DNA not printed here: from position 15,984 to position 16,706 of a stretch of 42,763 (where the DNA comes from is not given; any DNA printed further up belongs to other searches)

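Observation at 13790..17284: Eight-gene, two-operon cargo block next to attP encoding thiol-enzyme-like, Gln-rich, Cys/Gly-rich and C1q/BclA-like proteins: candidate undescribed envelope or spore-surface module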

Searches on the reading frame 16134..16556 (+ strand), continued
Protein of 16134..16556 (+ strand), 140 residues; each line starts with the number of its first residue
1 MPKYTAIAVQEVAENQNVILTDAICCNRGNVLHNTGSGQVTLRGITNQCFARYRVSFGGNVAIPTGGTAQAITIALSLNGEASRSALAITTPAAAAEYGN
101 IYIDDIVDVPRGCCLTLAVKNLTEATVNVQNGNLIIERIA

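Call 66: fold_search(model_id=the predicted structure, library=viral)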
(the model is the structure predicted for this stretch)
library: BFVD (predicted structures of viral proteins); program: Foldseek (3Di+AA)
matches with E <= 10: 1891; with E <= 0.001: 362
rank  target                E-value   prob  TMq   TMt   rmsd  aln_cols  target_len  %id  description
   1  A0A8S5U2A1            7.0e-14  1.00  0.90  0.93   1.6       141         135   36  Uncharacterized protein [Siphoviridae sp. ctqzz19]
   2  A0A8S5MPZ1            3.2e-10  1.00  0.82  0.88   2.2       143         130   20  Uncharacterized protein [Podoviridae sp. ctoqT5]
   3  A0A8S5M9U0            1.5e-09  1.00  0.85  0.86   1.9       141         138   19  Uncharacterized protein [Siphoviridae sp. ctv4j104]
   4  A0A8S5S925            1.5e-09  1.00  0.86  0.85   2.0       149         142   21  BclA protein [Phage sp. ctGns7]
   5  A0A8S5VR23            2.8e-09  1.00  0.83  0.86   1.7       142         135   22  (no name in the UniProt tables at hand)
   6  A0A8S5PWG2            4.8e-09  1.00  0.83  0.85   2.2       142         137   20  Uncharacterized protein [Myoviridae sp. ctWiL39]
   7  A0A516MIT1            5.7e-08  1.00  0.70  0.28   4.0       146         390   16  (no name in the UniProt tables at hand)
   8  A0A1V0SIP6            6.4e-08  1.00  0.72  0.25   2.9       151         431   19  Collagen triple helix repeat motif-containing protein [Klosneuvirus KNV1]
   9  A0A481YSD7            1.7e-07  1.00  0.73  0.62   3.3       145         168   12  Uncharacterized protein [Marseillevirus LCMAC101]
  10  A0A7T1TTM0            2.0e-07  1.00  0.68  0.54   3.8       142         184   16  Uncharacterized protein [Vibrio phage vB_VpP_DE17]
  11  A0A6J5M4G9            2.3e-07  1.00  0.71  0.20   3.6       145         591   14  Pectate lyase superfamily protein [uncultured Caudovirales phage]
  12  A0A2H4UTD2            2.9e-07  1.00  0.73  0.49   2.6       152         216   15  Flagellar hook-length control protein-like protein [Bodo saltans virus]
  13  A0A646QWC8            3.3e-07  1.00  0.73  0.57   3.6       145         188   10  Uncharacterized protein [Roseobacter phage CRP-5]
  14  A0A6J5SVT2            3.6e-07  1.00  0.67  0.38   4.3       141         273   15  Uncharacterized protein [uncultured Caudovirales phage]
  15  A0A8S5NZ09            3.8e-07  1.00  0.69  0.67   4.1       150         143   17  Uncharacterized protein [Siphoviridae sp. ctiMP24]
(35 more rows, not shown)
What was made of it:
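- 16134..16556 (+): g6: stand-alone TNF/C1q-fold (BclA C-terminal domain / ExsF-like) protein, 140 aa, with invariant Cys49 and Cys113-Cys114. Against BFVD it matches stand-alone gut-phage proteins at TM 0.82-0.90 (call 66).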

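Call 74: search_protein_representatives(alignment_id=A1)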
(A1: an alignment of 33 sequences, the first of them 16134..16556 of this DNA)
Query: 33 sequences, 140 profile positions. Proteins with E-value up to 0.001 (for the whole library): 903; up to 1e-10: 552; up to 1e-30: 113. The best 150 are listed.
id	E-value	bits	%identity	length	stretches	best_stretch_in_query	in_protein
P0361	3.9e-64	230.7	-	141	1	1-140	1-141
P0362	3.0e-57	208.4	-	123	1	3-124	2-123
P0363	2.1e-56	205.7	-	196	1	11-140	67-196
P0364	5.3e-56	204.3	-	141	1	1-140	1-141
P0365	2.8e-52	192.3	-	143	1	3-140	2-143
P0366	1.0e-50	187.2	-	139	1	3-140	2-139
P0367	2.4e-50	186.0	-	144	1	1-139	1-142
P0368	3.6e-49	182.2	-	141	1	1-138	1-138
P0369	3.3e-47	175.8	-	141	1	3-140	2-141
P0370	2.8e-46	172.8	-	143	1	1-138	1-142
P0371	4.9e-46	172.0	-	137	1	1-137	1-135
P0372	1.1e-45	170.9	-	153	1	29-140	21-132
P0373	3.1e-45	169.5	-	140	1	1-138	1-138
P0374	5.5e-45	168.6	-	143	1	1-140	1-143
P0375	6.9e-45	168.3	-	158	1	30-138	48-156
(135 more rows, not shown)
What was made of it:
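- On BclA / ExsF (BxpB) exosporium TNF/C1q-like proteins: The best 150 of 903 representative relatives are 83-196 aa (call 74).
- Closest known: Trimeric virus fibres with a TNF/C1q-like knob. Different: All 150 best g6 relatives are stand-alone (call 74). g6 is strongly conserved rather than hypervariable.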

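Call 75: get_annotated_region(hit=H40, flank=9000)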
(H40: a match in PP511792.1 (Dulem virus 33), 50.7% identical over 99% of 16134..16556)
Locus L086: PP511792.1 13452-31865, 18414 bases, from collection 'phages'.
description: Dulem virus 33 isolate Duke_28FS_2, complete genome.
organism: Dulem virus 33 (NCBI taxid 3145751)
taxonomy: Viruses; Duplodnaviria; Heunggongvirae; Uroviricota; Caudoviricetes
host: Propithecus coquereli; source: feces; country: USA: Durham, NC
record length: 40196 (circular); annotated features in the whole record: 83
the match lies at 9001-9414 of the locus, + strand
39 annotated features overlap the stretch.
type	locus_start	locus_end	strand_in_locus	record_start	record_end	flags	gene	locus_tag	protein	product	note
CDS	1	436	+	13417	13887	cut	-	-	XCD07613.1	hypothetical protein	-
CDS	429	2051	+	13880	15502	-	-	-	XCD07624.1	hypothetical protein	-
CDS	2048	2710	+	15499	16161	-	-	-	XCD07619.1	hypothetical protein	-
CDS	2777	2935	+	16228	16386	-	-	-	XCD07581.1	hypothetical protein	-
CDS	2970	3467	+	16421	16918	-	-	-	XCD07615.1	hypothetical protein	-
CDS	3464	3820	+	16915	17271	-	-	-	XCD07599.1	hypothetical protein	-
CDS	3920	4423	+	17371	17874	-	-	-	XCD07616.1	hypothetical protein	-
CDS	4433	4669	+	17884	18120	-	-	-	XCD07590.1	hypothetical protein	-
CDS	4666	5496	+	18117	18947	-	-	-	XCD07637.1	PGrP protein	-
CDS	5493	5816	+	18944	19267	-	-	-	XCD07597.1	hypothetical protein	-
CDS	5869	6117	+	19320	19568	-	-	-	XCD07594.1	hypothetical protein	-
CDS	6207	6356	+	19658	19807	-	-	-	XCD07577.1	hypothetical protein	-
CDS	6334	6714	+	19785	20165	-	-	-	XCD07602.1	hypothetical protein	-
CDS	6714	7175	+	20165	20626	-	-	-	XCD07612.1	hypothetical protein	-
CDS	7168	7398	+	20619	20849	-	-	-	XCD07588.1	hypothetical protein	-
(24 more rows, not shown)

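Call 76: get_annotated_region(hit=H43, flank=9000)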
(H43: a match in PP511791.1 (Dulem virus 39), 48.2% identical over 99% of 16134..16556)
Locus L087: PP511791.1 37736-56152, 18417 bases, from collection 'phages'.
description: Dulem virus 39 isolate Duke_28FS_1, complete genome.
organism: Dulem virus 39 (NCBI taxid 3145757)
taxonomy: Viruses; Duplodnaviria; Heunggongvirae; Uroviricota; Caudoviricetes
host: Propithecus coquereli; source: feces; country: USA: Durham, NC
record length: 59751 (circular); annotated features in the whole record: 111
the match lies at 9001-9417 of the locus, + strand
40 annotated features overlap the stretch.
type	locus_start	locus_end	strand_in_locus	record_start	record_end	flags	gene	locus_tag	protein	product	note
CDS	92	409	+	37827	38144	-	-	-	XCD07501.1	hypothetical protein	-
CDS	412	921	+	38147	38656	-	-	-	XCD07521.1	hypothetical protein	-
CDS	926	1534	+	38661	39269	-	-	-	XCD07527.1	hypothetical protein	-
CDS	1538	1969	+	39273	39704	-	-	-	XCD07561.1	YopX protein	-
CDS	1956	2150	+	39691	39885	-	-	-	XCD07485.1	hypothetical protein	-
CDS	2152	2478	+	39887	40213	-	-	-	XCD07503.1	hypothetical protein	-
CDS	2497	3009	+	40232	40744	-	-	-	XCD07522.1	hypothetical protein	-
CDS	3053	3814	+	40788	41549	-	-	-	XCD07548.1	replisome organizer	-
CDS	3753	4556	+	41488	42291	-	-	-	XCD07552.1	replicative helicase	-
CDS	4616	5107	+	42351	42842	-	-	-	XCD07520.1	hypothetical protein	-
CDS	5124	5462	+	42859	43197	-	-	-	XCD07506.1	hypothetical protein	-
CDS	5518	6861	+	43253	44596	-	-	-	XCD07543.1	integrase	-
CDS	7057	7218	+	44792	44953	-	-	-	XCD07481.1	hypothetical protein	-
CDS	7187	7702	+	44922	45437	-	-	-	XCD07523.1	hypothetical protein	-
CDS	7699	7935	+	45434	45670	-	-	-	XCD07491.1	hypothetical protein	-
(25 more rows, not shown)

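Call 89: list_cluster_members(proteins=[L174:6173-7375:+, L174:3924-5321:+, L174:10001-10870:+, window:14946-15800:+, window:16134-16556:+])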
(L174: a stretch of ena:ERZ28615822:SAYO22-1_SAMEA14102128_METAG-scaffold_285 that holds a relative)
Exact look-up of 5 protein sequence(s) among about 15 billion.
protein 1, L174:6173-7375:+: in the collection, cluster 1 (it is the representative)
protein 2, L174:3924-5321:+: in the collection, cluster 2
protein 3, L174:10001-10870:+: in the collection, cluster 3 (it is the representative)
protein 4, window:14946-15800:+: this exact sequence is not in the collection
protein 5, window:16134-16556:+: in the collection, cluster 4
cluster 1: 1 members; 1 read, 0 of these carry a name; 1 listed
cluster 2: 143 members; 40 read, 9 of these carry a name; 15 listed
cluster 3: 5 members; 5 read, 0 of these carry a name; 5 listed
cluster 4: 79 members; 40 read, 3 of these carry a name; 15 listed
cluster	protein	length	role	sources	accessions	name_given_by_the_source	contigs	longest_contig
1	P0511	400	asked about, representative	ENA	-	-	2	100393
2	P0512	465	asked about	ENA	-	-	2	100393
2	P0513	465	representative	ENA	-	-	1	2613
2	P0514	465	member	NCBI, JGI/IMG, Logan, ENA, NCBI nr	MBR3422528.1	MAG: pyruvate carboxylase subunit B [Ruminococcus sp.] | pyruvate carboxylase subunit B [Ruminococcus sp.]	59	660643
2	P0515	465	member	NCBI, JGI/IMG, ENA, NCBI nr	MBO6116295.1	MAG: pyruvate carboxylase subunit B [Ruminococcus sp.] | pyruvate carboxylase subunit B [Ruminococcus sp.]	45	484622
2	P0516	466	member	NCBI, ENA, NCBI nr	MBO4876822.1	MAG: pyruvate carboxylase subunit B [Ruminococcus sp.] | pyruvate carboxylase subunit B [Ruminococcus sp.]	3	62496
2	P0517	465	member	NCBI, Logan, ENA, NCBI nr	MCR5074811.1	MAG: pyruvate carboxylase subunit B [Ruminococcus sp.] | pyruvate carboxylase subunit B [Ruminococcus sp.]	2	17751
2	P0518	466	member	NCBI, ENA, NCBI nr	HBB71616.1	MAG TPA: oxaloacetate decarboxylase subunit alpha [Ruminococcus sp.] | oxaloacetate decarboxylase subunit alpha [Ruminococcus sp.]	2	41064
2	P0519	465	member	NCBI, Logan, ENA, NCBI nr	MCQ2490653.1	MAG: pyruvate carboxylase subunit B [Ruminococcus sp.] | pyruvate carboxylase subunit B [Ruminococcus sp.]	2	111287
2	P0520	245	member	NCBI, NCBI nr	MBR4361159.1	MAG: oxaloacetate decarboxylase subunit alpha, partial [Ruminococcus sp.] | oxaloacetate decarboxylase subunit alpha [Ruminococcus sp.]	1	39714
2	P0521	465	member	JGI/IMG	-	oxaloacetate decarboxylase alpha subunit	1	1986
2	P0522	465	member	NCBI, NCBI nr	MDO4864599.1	MAG: pyruvate carboxylase subunit B [Ruminococcus sp.] | pyruvate carboxylase subunit B [Ruminococcus sp.]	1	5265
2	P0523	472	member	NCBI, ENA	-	-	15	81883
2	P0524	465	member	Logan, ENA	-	-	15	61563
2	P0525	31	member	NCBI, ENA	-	-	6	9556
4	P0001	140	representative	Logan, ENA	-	-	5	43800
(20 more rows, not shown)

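Call 94: find_encoding_contigs(protein=window:16134-16556:+, flank=10000, max_places=4)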
Protein window:16134-16556:+ (140 aa): 24 contigs read that carry it; 4 places shown.
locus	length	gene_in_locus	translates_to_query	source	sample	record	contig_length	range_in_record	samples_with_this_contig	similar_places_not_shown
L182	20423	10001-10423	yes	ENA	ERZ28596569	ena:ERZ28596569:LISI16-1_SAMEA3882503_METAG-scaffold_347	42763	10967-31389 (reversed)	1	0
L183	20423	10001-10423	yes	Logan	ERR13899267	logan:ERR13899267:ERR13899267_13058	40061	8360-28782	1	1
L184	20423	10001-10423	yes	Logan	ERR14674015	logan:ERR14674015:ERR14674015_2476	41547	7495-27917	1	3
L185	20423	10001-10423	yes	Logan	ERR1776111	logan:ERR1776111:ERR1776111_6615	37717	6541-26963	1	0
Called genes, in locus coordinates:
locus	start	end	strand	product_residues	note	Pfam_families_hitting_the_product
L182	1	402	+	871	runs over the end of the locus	-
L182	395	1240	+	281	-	PF22768:SPP1_Dit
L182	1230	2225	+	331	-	PF14594:Sipho_Gp37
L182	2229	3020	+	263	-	-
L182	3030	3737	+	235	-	-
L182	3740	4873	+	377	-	PF01551:Peptidase_M23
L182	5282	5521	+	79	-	-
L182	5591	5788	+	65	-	-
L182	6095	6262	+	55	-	-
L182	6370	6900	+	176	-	-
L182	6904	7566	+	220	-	PF00196:GerE (faint)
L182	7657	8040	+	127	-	-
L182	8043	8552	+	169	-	-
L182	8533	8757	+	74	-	-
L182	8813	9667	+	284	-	-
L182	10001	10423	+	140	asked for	-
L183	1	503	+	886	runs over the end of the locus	-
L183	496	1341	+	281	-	PF22768:SPP1_Dit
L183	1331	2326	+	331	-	PF14594:Sipho_Gp37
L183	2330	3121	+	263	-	-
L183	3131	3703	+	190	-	-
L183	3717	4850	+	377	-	PF01551:Peptidase_M23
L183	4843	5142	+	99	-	-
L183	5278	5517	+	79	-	-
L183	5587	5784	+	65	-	-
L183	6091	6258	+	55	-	-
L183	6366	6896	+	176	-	-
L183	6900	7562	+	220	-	PF00196:GerE (faint)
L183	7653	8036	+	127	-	-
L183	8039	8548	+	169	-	-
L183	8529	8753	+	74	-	-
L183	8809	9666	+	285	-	-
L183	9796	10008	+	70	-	-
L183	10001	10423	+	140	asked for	-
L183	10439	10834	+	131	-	-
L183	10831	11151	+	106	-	-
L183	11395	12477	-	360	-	PF00589:Phage_integrase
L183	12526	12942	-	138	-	-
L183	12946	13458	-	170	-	PF01381:HTH_3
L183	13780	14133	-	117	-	PF12844:HTH_19, PF13443:HTH_26, PF01381:HTH_3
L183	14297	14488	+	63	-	-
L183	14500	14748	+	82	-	-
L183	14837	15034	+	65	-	-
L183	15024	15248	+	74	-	PF04545:Sigma70_r4 (faint), PF13560:HTH_31, PF12844:HTH_19, PF01381:HTH_3, PF07022:Phage_CI_repr (weak), PF13443:HTH_26 (faint)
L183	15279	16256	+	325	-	PF02498:Bro-N, PF03374:ANT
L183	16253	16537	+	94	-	-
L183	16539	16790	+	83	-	-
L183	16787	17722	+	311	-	PF03837:RecT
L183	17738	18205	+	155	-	PF05565:Sipho_Gp157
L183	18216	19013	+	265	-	-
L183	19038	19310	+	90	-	-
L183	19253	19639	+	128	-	-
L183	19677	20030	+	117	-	-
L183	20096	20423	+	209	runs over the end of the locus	-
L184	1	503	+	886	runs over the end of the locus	-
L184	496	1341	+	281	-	PF22768:SPP1_Dit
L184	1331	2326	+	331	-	PF14594:Sipho_Gp37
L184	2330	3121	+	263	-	-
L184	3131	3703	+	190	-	-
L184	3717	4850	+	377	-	PF01551:Peptidase_M23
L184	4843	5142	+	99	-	-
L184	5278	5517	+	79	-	-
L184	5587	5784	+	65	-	-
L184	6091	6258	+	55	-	-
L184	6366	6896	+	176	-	-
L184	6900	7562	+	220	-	PF00196:GerE (faint)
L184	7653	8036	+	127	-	-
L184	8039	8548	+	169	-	-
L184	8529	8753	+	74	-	-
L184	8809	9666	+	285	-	-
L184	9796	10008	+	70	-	-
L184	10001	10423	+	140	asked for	-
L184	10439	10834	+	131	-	-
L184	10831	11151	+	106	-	-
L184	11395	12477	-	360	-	PF00589:Phage_integrase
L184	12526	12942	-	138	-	-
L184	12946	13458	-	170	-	PF01381:HTH_3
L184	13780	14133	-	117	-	PF12844:HTH_19, PF13443:HTH_26, PF01381:HTH_3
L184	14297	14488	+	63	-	-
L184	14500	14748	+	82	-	-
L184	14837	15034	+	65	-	-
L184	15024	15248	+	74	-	PF04545:Sigma70_r4 (faint), PF13560:HTH_31, PF12844:HTH_19, PF01381:HTH_3, PF07022:Phage_CI_repr (weak), PF13443:HTH_26 (faint)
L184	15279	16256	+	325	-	PF02498:Bro-N, PF03374:ANT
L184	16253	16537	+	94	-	-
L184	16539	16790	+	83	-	-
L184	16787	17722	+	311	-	PF03837:RecT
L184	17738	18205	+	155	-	PF05565:Sipho_Gp157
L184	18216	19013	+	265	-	-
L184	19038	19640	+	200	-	-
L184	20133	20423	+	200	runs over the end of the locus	-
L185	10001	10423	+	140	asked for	-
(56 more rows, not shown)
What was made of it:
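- Tried and rejected: Its contigs are all of phage length (call 94).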

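Call 99: search_protein_families(library=pfam, alignment_id=A1, max_evalue=0.5)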
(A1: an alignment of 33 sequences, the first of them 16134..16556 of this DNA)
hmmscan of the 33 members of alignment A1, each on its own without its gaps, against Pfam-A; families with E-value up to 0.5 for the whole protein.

A. member 1, window:16134-16556:+ (140 aa): 0 families

B. families by the number of members that match (of 33 scanned): 5 families
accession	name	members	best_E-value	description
PF06427.17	UDP-g_GGTase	2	0.02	UDP-glucose:Glycoprotein Glucosyltransferase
PF08805.16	PilS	2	0.058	PilS N terminal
PF25077.1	DUF7800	1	0.08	Domain of unknown function (DUF7800)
PF04797.18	Herpes_ORF11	1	0.1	Herpesvirus dUTPase protein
PF22269.2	TagH_SH3-like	1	0.21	Teichoic acid transporter subunit TagH, SH3-like domain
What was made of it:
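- On BclA / ExsF (BxpB) exosporium TNF/C1q-like proteins: None for any of the 33 family members at E<=0.5 (call 99).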
